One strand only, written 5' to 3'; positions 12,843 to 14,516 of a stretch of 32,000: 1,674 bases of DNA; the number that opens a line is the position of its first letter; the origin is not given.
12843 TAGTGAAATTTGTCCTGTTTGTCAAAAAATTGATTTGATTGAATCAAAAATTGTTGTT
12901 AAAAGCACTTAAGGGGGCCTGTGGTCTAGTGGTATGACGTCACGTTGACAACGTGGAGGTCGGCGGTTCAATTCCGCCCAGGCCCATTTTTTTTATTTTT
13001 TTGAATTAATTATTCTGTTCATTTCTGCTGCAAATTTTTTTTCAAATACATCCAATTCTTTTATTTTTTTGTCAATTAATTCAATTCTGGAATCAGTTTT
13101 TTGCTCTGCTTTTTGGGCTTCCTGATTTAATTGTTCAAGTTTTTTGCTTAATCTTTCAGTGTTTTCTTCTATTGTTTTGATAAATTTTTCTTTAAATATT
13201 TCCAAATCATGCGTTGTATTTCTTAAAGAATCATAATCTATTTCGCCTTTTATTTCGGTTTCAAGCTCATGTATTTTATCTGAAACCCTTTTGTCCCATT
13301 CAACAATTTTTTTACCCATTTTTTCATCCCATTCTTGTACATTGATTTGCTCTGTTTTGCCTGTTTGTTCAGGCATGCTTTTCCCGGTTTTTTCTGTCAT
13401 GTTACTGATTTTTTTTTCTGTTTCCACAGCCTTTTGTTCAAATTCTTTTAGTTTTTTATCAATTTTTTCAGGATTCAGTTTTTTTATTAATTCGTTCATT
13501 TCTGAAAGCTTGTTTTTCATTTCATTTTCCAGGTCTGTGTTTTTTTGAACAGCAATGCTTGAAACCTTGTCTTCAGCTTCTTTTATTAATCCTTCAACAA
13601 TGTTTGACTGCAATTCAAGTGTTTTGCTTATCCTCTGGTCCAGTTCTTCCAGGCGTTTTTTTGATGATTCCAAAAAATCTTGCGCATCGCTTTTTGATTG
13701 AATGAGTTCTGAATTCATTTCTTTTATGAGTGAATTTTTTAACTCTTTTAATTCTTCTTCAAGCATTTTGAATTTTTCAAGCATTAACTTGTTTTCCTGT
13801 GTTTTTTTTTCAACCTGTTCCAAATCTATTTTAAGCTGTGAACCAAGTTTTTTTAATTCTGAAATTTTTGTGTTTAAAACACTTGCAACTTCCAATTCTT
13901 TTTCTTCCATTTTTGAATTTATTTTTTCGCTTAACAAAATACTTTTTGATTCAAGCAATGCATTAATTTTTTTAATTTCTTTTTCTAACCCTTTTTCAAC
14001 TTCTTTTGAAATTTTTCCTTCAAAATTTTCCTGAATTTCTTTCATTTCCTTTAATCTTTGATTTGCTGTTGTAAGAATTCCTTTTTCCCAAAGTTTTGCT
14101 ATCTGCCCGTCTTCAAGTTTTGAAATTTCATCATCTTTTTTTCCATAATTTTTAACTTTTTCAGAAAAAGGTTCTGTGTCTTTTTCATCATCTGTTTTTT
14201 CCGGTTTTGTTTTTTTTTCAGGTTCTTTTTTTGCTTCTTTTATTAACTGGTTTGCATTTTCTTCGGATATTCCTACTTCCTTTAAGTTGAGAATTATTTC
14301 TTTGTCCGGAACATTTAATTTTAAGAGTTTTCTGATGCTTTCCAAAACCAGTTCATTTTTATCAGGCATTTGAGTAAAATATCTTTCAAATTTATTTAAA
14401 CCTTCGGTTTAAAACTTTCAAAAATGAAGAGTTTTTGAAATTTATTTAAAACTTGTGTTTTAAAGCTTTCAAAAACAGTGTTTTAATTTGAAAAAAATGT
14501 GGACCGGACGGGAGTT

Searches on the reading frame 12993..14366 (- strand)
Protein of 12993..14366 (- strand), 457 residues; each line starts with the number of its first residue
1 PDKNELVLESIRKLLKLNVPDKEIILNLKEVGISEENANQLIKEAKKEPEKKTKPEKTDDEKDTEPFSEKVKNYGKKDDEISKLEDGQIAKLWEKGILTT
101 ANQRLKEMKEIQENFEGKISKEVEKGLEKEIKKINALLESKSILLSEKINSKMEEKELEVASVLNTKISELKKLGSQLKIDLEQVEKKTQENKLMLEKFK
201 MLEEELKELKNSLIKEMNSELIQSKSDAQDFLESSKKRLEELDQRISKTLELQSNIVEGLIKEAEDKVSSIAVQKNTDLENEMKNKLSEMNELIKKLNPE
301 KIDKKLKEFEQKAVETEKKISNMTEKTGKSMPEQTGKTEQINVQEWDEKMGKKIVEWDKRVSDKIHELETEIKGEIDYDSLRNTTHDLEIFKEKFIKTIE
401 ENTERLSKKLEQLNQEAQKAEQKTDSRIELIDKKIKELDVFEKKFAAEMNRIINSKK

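Call 44: search_protein_families(library=pfam, proteins=[window:12993-14366:-], max_evalue=1)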
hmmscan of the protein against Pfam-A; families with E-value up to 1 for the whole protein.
window:12993-14366:- (457 aa): 2 families
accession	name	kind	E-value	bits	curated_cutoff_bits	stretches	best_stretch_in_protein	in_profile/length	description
PF22357.2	AF1548-like_C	-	0.019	15.5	23.9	1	27-47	34-54/56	AF1548-like, C-terminal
PF01986.22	DUF123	-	0.053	14.5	25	0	129-177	37-85/95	Domain of unknown function DUF123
